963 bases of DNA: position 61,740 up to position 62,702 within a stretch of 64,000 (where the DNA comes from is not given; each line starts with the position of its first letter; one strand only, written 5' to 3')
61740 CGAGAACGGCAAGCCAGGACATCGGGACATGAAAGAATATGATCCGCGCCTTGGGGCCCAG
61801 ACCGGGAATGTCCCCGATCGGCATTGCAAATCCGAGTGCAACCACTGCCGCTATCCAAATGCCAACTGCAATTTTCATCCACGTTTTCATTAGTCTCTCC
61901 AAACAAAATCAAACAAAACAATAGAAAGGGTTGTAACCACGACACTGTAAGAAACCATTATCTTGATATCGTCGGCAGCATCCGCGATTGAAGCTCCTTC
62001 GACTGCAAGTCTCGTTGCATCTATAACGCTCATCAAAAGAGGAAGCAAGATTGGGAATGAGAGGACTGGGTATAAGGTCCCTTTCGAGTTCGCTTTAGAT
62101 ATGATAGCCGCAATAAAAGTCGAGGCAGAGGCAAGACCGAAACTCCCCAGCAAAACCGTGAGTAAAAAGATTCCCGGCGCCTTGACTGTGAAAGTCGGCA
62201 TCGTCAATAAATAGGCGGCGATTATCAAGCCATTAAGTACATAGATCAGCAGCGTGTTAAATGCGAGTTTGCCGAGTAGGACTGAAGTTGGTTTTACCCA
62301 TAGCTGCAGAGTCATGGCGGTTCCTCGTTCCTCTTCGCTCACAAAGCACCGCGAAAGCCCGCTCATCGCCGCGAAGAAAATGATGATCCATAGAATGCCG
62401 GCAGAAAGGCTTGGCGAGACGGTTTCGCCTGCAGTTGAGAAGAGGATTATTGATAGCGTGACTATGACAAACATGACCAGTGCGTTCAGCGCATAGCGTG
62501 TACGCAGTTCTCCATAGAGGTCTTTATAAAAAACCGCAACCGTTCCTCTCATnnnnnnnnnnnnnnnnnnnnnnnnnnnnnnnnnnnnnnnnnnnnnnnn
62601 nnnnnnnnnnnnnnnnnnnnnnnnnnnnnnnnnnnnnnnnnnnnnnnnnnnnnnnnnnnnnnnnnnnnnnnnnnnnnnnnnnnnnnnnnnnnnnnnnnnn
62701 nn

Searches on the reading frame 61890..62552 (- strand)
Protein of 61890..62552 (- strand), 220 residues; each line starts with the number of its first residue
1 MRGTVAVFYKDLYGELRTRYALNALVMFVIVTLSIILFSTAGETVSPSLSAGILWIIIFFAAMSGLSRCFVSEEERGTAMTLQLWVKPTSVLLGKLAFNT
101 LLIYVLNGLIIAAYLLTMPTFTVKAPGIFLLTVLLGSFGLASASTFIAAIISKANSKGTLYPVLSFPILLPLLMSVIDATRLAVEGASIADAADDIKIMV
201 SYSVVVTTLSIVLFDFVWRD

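Call 28: find_encoding_contigs(protein=window:61890-62552:-, flank=3000, max_places=10)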
Protein window:61890-62552:- (220 aa): no gene with exactly this product is on record in the collection.

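Call 29: find_homologous_proteins(query=window:61890-62552:-, max_evalue=1e-20)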
Query window:61890-62552:- (220 aa): 2982 proteins with E <= 1e-20 among 3895 candidates; the best 120 are listed.
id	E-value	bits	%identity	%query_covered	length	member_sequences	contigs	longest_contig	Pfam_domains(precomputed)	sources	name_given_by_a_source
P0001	1.0e-116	406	89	100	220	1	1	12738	PF03379.20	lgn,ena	-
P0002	3.2e-116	404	90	100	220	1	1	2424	PF03379.20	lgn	-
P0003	3.7e-116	404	90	100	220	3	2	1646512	PF03379.20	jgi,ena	jgi:heme exporter protein B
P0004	2.8e-115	401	89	100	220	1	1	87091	PF03379.20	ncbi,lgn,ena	-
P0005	3.7e-115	401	87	100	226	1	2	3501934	PF03379.20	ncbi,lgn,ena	-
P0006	5.9e-115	400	89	100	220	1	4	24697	PF03379.20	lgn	-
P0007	1.7e-114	399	89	100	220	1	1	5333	PF03379.20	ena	-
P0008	1.8e-114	398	88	100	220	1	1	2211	PF03379.20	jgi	-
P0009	2.2e-114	398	89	100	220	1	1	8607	PF03379.20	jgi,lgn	jgi:heme exporter protein B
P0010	5.1e-114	397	86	100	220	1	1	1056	PF03379.20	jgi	jgi:heme exporter protein B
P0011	1.6e-113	395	88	100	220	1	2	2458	PF03379.20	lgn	-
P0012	5.6e-113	394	87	100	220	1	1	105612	PF03379.20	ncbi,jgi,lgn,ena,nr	ncbi:MAG TPA: heme exporter protein CcmB [Candidatus Acidoferrales bacterium]|nr:heme exporter prote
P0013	4.1e-112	391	86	100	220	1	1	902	PF03379.20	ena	-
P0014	2.7e-111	388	85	100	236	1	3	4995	PF03379.20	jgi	-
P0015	6.9e-111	387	86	100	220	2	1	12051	PF03379.20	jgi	jgi:heme exporter protein B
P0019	5.6e-109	381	85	100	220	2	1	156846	PF03379.20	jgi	jgi:heme exporter protein B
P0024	3.3e-106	372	82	100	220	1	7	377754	PF03379.20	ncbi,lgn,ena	-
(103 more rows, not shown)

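Call 30: find_encoding_contigs(protein=P0003, flank=3000, max_places=3)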
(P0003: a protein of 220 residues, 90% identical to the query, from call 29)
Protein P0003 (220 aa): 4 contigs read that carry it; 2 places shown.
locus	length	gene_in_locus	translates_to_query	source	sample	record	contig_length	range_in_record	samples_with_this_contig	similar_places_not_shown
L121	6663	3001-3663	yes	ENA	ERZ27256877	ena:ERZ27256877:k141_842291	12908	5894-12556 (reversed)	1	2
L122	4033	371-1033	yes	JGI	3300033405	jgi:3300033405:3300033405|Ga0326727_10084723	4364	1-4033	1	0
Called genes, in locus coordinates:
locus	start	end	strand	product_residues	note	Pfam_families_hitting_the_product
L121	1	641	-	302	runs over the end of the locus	PF08501:Shikimate_dh_N, PF01488:Shikimate_DH (weak), PF18317:SDH_C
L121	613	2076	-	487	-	-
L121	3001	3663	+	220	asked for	PF03379:CcmB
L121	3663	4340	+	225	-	PF01578:Cytochrom_C_asm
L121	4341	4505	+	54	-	PF20077:CcmD_alt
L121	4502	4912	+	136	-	PF03100:CcmE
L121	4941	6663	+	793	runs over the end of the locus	PF01578:Cytochrom_C_asm, PF16327:CcmF_C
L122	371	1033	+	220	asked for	PF03379:CcmB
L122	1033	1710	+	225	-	PF01578:Cytochrom_C_asm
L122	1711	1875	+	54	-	PF20077:CcmD_alt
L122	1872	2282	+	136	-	PF03100:CcmE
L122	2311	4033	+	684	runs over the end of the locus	?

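Call 31: find_encoding_contigs(protein=P0005, flank=3000, max_places=3)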
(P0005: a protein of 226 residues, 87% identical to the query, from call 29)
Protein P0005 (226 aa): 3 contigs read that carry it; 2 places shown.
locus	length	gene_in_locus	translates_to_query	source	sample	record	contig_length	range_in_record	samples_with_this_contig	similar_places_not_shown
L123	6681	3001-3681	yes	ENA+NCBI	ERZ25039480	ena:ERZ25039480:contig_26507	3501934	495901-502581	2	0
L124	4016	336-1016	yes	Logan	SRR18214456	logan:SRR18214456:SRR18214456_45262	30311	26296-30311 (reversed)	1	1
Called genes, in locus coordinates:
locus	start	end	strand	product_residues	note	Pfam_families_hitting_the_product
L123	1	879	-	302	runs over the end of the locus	PF08501:Shikimate_dh_N, PF18317:SDH_C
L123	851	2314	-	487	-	-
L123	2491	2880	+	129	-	-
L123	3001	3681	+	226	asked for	PF03379:CcmB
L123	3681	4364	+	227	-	PF01578:Cytochrom_C_asm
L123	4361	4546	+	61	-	PF20077:CcmD_alt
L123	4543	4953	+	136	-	PF03100:CcmE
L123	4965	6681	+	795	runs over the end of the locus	PF01578:Cytochrom_C_asm, PF16327:CcmF_C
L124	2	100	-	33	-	?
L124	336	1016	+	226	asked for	PF03379:CcmB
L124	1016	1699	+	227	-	PF01578:Cytochrom_C_asm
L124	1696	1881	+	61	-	PF20077:CcmD_alt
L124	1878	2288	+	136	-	PF03100:CcmE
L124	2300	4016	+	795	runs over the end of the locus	PF01578:Cytochrom_C_asm, PF16327:CcmF_C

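Call 32: find_encoding_contigs(protein=P0004, flank=3000, max_places=3)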
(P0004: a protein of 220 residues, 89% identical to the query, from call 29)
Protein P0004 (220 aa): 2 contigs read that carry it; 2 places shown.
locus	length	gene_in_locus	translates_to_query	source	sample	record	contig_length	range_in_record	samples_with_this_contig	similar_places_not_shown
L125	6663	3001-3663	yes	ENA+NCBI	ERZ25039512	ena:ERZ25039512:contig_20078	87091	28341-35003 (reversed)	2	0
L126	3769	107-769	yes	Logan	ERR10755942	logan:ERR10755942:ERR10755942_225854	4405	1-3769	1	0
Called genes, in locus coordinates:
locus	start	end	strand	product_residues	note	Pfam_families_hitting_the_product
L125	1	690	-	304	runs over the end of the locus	PF08501:Shikimate_dh_N, PF01488:Shikimate_DH (weak), PF18317:SDH_C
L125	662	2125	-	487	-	-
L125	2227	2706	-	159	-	-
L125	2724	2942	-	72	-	-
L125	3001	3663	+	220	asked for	PF03379:CcmB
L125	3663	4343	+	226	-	PF01578:Cytochrom_C_asm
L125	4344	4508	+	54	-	PF20077:CcmD_alt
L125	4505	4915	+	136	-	PF03100:CcmE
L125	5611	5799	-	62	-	-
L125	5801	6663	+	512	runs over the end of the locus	PF16327:CcmF_C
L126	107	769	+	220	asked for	PF03379:CcmB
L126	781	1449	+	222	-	PF01578:Cytochrom_C_asm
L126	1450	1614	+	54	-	PF20077:CcmD_alt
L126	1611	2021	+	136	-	PF03100:CcmE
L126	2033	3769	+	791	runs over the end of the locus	?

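Call 38: find_encoding_contigs(protein=P0012, flank=3000, max_places=2)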
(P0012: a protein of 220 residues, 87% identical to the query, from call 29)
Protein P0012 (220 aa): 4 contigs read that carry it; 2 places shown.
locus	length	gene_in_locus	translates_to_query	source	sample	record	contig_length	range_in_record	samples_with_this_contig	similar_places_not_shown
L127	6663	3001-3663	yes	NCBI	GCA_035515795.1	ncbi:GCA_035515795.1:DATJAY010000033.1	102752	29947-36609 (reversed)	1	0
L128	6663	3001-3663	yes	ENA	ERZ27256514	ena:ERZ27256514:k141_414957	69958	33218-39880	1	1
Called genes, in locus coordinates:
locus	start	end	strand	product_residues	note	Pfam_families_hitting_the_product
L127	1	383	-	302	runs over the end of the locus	PF08501:Shikimate_dh_N, PF01488:Shikimate_DH (weak), PF18317:SDH_C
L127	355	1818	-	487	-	-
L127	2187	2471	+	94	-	PF01541:GIY-YIG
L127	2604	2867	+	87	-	PF01541:GIY-YIG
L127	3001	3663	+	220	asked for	PF03379:CcmB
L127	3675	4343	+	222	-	PF01578:Cytochrom_C_asm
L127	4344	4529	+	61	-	PF20077:CcmD_alt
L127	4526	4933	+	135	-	PF03100:CcmE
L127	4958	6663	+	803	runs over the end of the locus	PF01578:Cytochrom_C_asm, PF16327:CcmF_C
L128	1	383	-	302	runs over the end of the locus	PF08501:Shikimate_dh_N, PF01488:Shikimate_DH (weak), PF18317:SDH_C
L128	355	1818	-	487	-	-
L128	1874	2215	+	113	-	-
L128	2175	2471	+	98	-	PF01541:GIY-YIG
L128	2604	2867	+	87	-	PF01541:GIY-YIG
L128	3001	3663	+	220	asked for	PF03379:CcmB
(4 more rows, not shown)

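Call 39: find_encoding_contigs(protein=P0019, flank=3000, max_places=2)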
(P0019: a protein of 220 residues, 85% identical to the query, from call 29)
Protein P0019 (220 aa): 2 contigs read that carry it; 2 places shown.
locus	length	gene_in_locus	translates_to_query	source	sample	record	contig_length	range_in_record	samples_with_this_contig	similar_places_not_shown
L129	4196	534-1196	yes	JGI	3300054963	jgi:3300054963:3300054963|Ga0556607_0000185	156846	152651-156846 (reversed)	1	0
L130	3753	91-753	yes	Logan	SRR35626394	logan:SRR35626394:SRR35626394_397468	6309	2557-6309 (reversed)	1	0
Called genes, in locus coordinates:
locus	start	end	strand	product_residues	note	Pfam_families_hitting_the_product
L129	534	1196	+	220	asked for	PF03379:CcmB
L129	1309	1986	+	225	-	PF01578:Cytochrom_C_asm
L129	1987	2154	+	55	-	PF20077:CcmD_alt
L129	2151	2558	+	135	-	PF03100:CcmE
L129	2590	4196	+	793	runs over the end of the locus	PF01578:Cytochrom_C_asm, PF16327:CcmF_C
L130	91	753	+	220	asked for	PF03379:CcmB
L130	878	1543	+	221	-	PF01578:Cytochrom_C_asm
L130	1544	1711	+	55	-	PF20077:CcmD_alt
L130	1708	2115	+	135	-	PF03100:CcmE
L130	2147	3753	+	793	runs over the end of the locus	PF01578:Cytochrom_C_asm, PF16327:CcmF_C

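Call 40: find_encoding_contigs(protein=P0024, flank=3000, max_places=3)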
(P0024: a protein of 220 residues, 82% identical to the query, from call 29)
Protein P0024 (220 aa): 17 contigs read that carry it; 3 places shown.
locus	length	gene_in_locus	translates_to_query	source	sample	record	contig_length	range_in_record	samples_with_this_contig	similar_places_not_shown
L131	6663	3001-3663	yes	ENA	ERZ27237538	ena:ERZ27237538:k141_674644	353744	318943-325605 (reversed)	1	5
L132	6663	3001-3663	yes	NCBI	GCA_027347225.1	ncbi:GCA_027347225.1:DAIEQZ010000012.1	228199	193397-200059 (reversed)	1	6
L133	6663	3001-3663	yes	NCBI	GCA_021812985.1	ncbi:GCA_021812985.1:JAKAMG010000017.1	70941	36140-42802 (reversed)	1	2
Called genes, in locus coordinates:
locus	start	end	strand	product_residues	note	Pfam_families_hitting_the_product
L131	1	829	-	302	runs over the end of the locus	PF08501:Shikimate_dh_N, PF01488:Shikimate_DH (weak), PF18317:SDH_C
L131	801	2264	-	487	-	-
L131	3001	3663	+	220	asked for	PF03379:CcmB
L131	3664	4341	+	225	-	PF01578:Cytochrom_C_asm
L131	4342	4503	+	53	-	PF20077:CcmD_alt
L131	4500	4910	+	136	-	PF03100:CcmE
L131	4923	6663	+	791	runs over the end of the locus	PF01578:Cytochrom_C_asm, PF16327:CcmF_C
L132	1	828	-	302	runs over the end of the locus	PF08501:Shikimate_dh_N, PF01488:Shikimate_DH (weak), PF18317:SDH_C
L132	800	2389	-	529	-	-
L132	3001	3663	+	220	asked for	PF03379:CcmB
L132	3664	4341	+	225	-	PF01578:Cytochrom_C_asm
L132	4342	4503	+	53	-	PF20077:CcmD_alt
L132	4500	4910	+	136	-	PF03100:CcmE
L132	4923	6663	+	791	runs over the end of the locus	PF01578:Cytochrom_C_asm, PF16327:CcmF_C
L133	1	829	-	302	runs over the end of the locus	PF08501:Shikimate_dh_N, PF01488:Shikimate_DH (weak), PF18317:SDH_C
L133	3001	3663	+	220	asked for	PF03379:CcmB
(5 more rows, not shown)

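Call 43: search_protein_families(library=pfam, proteins=[L125:2584-2830:+, L127:2187-2471:+, L127:2604-2867:+], max_evalue=0.01)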
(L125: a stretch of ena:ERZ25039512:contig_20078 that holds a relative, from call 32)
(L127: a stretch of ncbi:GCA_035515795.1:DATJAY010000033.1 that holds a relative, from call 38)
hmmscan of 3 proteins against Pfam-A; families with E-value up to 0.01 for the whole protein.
L125:2584-2830:+ (81 aa): 1 family
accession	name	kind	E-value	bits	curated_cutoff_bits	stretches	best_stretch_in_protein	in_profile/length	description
PF01541.30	GIY-YIG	-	1.1e-12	48.4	22.6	1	2-66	2-69/78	GIY-YIG catalytic domain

L127:2187-2471:+ (94 aa): 2 families
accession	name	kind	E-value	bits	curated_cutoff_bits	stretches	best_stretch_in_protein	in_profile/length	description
PF01541.30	GIY-YIG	-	3.1e-13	50.3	22.6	1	1-68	1-70/78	GIY-YIG catalytic domain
PF10544.15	T5orf172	-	0.0025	18.7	20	1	3-50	2-47/101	T5orf172 domain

L127:2604-2867:+ (87 aa): 1 family
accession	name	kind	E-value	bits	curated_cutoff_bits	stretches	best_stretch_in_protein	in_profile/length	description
PF01541.30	GIY-YIG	-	4.1e-13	49.9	22.6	1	5-71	1-70/78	GIY-YIG catalytic domain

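Call 61: find_homologous_proteins(query=L125:2584-2826:+, max_evalue=0.00001)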
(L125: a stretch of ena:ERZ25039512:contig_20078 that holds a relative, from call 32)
Query L125:2584-2826:+ (81 aa): 186 proteins with E <= 0.00001 among 186 candidates; the best 120 are listed.
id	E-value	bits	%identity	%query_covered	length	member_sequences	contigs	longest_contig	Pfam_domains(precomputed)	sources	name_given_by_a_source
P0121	7.5e-36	140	74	100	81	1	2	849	PF01541.31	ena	-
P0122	1.1e-35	139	74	99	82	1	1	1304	PF01541.31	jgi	jgi:putative endonuclease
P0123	4.3e-34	134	76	99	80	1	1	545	PF01541.31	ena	-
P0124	4.4e-34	134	74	99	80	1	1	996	PF01541.31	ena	-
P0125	7.9e-34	133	72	100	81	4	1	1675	PF01541.31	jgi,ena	-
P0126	1.3e-33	133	71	99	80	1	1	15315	PF01541.31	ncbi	-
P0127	2.4e-33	132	71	99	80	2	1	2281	PF01541.31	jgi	jgi:putative endonuclease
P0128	7.4e-33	130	72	100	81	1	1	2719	PF01541.31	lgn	-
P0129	7.7e-33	130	73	99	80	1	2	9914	PF01541.31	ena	-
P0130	3.2e-32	128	70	99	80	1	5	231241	PF01541.31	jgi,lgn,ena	-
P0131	3.6e-32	128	70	99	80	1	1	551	PF01541.31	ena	-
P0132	1.0e-31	127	73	100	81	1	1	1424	PF01541.31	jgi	-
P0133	1.1e-31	126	71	99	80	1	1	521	PF01541.31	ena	-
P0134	1.2e-31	126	70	98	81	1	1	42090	PF01541.31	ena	-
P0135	1.2e-31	126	72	100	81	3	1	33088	PF01541.31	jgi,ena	-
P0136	1.3e-31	126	73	99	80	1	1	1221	PF01541.31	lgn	-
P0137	1.5e-31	126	70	99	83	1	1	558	PF01541.31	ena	-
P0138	1.5e-31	126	71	99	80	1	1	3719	PF01541.31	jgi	jgi:putative endonuclease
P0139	1.6e-31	126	75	99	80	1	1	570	PF01541.31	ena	-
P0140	2.1e-31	125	70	99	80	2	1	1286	PF01541.31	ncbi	-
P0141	2.2e-31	125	68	99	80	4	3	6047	PF01541.31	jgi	-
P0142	2.7e-31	125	70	99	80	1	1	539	PF01541.31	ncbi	-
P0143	2.8e-31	125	75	99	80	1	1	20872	PF01541.31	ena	-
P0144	2.9e-31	125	68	99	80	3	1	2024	PF01541.31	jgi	jgi:predicted GIY-YIG superfamily endonuclease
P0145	3.4e-31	125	70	99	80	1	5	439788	PF01541.31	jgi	jgi:putative endonuclease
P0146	4.3e-31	124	73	99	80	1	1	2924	PF01541.31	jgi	jgi:putative endonuclease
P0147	4.7e-31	124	70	99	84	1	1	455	PF01541.31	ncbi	-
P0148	5.0e-31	124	70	99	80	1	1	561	PF01541.31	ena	-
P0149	5.2e-31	124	70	99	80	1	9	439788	PF01541.31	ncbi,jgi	jgi:putative endonuclease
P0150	5.8e-31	124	70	99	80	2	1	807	PF01541.31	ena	-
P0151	6.2e-31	124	67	100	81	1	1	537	PF01541.31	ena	-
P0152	6.3e-31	124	67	100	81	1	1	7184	PF01541.31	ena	-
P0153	6.3e-31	124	67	98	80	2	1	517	PF01541.31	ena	-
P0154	8.3e-31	124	68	99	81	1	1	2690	PF01541.31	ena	-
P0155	8.4e-31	124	70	99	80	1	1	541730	PF01541.31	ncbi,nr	ncbi:MAG: GIY-YIG nuclease family protein [Ignavibacteriales bacterium]|nr:GIY-YIG nuclease family p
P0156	9.6e-31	123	73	99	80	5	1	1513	PF01541.31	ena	-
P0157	9.9e-31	123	70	99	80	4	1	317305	PF01541.31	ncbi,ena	-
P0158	1.1e-30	123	69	99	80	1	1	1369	PF01541.31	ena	-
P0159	1.3e-30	123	69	99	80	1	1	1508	PF01541.31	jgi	jgi:putative endonuclease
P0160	1.6e-30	123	70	99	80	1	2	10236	PF01541.31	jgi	jgi:putative endonuclease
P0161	1.6e-30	123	70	99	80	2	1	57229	PF01541.31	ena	-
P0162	1.6e-30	123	67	98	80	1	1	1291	PF01541.31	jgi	jgi:putative endonuclease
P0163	1.8e-30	123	71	99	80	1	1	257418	PF01541.31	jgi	jgi:putative endonuclease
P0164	2.0e-30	122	72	100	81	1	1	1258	PF01541.31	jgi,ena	-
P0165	2.8e-30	122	70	98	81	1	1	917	PF01541.31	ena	-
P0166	3.9e-30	121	70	99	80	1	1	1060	PF01541.31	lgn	-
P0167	4.2e-30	121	69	99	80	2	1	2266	PF01541.31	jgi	jgi:putative endonuclease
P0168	4.8e-30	121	69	99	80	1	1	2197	PF01541.31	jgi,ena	jgi:putative endonuclease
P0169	5.5e-30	121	70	99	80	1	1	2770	PF01541.31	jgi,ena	-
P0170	6.7e-30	121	71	99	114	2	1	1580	PF01541.31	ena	-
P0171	6.7e-30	121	73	99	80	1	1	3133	PF01541.31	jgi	-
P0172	6.8e-30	121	65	99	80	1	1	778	PF01541.31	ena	-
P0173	6.9e-30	121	70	99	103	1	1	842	PF01541.31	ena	-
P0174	7.5e-30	121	68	99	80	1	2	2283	PF01541.31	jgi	-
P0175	7.7e-30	121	68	100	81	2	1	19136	PF01541.31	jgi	jgi:putative endonuclease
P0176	9.9e-30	120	63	100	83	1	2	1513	PF01541.31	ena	-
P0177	1.0e-29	120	66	99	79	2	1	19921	PF01541.31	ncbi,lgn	ncbi:MAG: GIY-YIG nuclease family protein [Bacteroidota bacterium]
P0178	1.0e-29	120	66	99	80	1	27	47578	PF01541.31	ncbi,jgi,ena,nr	ncbi:MAG: endonuclease [Ignavibacteriales bacterium UTCHB2]|jgi:putative endonuclease|nr:MAG: GIY-YI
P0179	1.0e-29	120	66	99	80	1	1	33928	PF01541.31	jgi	-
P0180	1.1e-29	120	72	100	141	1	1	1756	PF01541.31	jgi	jgi:putative endonuclease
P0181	1.2e-29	120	68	99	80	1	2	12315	PF01541.31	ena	-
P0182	1.2e-29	120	69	99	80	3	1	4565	PF01541.31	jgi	-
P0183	1.3e-29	120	70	99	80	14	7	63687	PF01541.31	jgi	-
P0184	1.5e-29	120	68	99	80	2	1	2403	PF01541.31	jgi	-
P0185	1.5e-29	120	66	99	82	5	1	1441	PF01541.31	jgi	-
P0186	1.7e-29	119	68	99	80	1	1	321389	PF01541.31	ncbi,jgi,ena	-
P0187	1.9e-29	119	69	99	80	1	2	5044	PF01541.31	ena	-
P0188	1.9e-29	119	66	99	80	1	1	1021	PF01541.31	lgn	-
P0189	2.0e-29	119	66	99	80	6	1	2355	PF01541.31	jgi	jgi:putative endonuclease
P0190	2.1e-29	119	66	99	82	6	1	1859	PF01541.31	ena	-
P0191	2.1e-29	119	69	99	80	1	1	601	PF01541.31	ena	-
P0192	3.0e-29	119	68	99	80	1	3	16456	PF01541.31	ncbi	-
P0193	3.4e-29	118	66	98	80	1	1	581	PF01541.31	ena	-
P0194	3.5e-29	118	69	100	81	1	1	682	PF01541.31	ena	-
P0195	4.1e-29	118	67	100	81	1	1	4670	PF01541.31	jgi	jgi:putative endonuclease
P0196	4.8e-29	118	70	98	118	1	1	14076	PF01541.31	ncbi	-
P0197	4.8e-29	118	65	99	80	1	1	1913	PF01541.31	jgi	-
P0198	6.0e-29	118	69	99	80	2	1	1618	PF01541.31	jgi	jgi:putative endonuclease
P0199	7.2e-29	117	66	99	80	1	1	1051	PF01541.31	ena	-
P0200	7.5e-29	117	69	99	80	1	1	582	PF01541.31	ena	-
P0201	7.9e-29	117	64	99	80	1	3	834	PF01541.31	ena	-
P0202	8.1e-29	117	65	99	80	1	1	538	PF01541.31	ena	-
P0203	1.0e-28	117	70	99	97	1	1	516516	PF01541.31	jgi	-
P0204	1.1e-28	117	69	100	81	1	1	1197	PF01541.31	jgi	jgi:putative endonuclease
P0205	1.4e-28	116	69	99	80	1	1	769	PF01541.31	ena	-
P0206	1.7e-28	116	63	99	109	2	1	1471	PF01541.31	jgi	jgi:putative endonuclease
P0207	1.8e-28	116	65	99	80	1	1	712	PF01541.31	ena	-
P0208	1.9e-28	116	69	100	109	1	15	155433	PF01541.31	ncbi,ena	-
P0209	2.9e-28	116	65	100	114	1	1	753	PF01541.31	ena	-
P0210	3.0e-28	115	68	99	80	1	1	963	PF01541.31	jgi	jgi:putative endonuclease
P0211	3.2e-28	115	68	99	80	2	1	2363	PF01541.31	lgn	-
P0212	3.9e-28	115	63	98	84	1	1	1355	PF01541.31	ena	-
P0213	4.2e-28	115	61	98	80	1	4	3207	PF01541.31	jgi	jgi:putative endonuclease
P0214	5.9e-28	115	63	99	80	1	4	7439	PF01541.31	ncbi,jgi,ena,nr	ncbi:MAG TPA: GIY-YIG nuclease family protein [Ignavibacteriaceae bacterium]|nr:GIY-YIG nuclease fam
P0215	6.2e-28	114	68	96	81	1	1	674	PF01541.31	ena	-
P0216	1.1e-27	114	65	99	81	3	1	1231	PF01541.31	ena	-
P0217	1.5e-27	113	64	99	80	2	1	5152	PF01541.31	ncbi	-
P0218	2.2e-27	113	68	99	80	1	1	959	PF01541.31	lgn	-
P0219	3.2e-27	112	62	98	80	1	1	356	PF01541.31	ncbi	-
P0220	6.4e-27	111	68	98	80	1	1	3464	PF01541.31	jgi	jgi:putative endonuclease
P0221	1.6e-26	110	65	99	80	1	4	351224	PF01541.31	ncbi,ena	-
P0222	1.8e-26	110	64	99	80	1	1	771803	PF01541.31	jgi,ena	-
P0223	2.1e-26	110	65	99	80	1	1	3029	PF01541.31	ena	-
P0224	2.2e-26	109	64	99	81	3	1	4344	PF01541.31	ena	-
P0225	2.5e-26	109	66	99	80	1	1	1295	PF01541.31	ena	-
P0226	2.8e-26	109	66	99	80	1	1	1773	PF01541.31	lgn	-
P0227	5.2e-26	108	66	99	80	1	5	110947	PF01541.31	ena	-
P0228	8.3e-26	108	65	98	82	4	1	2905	PF01541.31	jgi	jgi:putative endonuclease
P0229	9.0e-26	108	66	99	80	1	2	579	PF01541.31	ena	-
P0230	9.5e-26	107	63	98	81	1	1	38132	PF01541.31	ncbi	-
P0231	1.0e-25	107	63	99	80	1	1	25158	PF01541.31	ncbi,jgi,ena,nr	ncbi:MAG TPA: GIY-YIG nuclease family protein [Balneolaceae bacterium]|nr:GIY-YIG nuclease family pr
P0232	1.2e-25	107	63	99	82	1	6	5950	PF01541.31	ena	-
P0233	1.4e-25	107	61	99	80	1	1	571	PF01541.31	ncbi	-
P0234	2.2e-25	106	66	99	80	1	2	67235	PF01541.31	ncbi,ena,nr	ncbi:MAG: GIY-YIG nuclease family protein [Ignavibacteria bacterium]|nr:GIY-YIG nuclease family prot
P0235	2.4e-25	106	65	98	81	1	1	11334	PF01541.31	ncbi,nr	ncbi:MAG: GIY-YIG nuclease family protein [Bacteroidales bacterium]|nr:GIY-YIG nuclease family prote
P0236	3.6e-25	106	63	99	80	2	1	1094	PF01541.31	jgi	-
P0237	6.3e-25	105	63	98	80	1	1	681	PF01541.31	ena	-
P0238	6.5e-25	105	63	99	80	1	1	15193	PF01541.31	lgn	-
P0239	7.1e-25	105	63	98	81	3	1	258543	PF01541.31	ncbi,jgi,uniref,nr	ncbi:GIY-YIG nuclease family protein [Tangfeifania diversioriginum]|jgi:putative endonuclease|uniref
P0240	8.4e-25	104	69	88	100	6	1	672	PF01541.31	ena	-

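Call 62: find_encoding_contigs(protein=P0149, flank=1200, max_places=8)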
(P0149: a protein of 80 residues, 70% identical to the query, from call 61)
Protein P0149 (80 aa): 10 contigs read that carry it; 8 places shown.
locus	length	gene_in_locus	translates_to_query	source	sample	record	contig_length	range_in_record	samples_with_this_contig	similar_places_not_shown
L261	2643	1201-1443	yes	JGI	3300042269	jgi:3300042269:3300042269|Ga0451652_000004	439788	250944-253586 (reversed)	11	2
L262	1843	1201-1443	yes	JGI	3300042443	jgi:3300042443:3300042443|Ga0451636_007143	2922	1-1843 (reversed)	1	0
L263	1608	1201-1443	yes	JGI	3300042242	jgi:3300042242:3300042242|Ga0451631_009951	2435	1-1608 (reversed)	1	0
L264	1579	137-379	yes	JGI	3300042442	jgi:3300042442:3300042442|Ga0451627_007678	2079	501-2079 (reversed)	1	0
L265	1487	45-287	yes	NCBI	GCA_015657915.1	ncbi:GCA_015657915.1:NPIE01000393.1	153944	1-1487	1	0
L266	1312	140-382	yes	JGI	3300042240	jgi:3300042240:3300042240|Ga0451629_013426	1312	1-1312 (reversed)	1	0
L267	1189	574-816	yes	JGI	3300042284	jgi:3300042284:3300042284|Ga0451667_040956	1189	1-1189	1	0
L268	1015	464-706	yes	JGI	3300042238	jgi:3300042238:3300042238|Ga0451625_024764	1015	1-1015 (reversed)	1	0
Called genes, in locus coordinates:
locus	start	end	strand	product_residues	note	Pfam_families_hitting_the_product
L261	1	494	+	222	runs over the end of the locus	-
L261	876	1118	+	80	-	PF01541:GIY-YIG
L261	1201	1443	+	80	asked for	PF01541:GIY-YIG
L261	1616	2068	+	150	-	PF16747:Adhesin_E (weak)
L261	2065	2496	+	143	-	PF00856:SET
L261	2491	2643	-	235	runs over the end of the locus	PF00912:Transgly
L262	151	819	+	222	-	-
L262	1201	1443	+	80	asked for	PF01541:GIY-YIG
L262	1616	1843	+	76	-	?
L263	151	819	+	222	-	-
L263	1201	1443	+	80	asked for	PF01541:GIY-YIG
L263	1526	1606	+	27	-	?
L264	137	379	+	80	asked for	PF01541:GIY-YIG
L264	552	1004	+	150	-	PF16747:Adhesin_E (weak)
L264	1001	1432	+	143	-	PF00856:SET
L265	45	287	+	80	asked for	PF01541:GIY-YIG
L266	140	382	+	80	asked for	PF01541:GIY-YIG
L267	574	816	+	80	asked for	PF01541:GIY-YIG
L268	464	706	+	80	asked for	PF01541:GIY-YIG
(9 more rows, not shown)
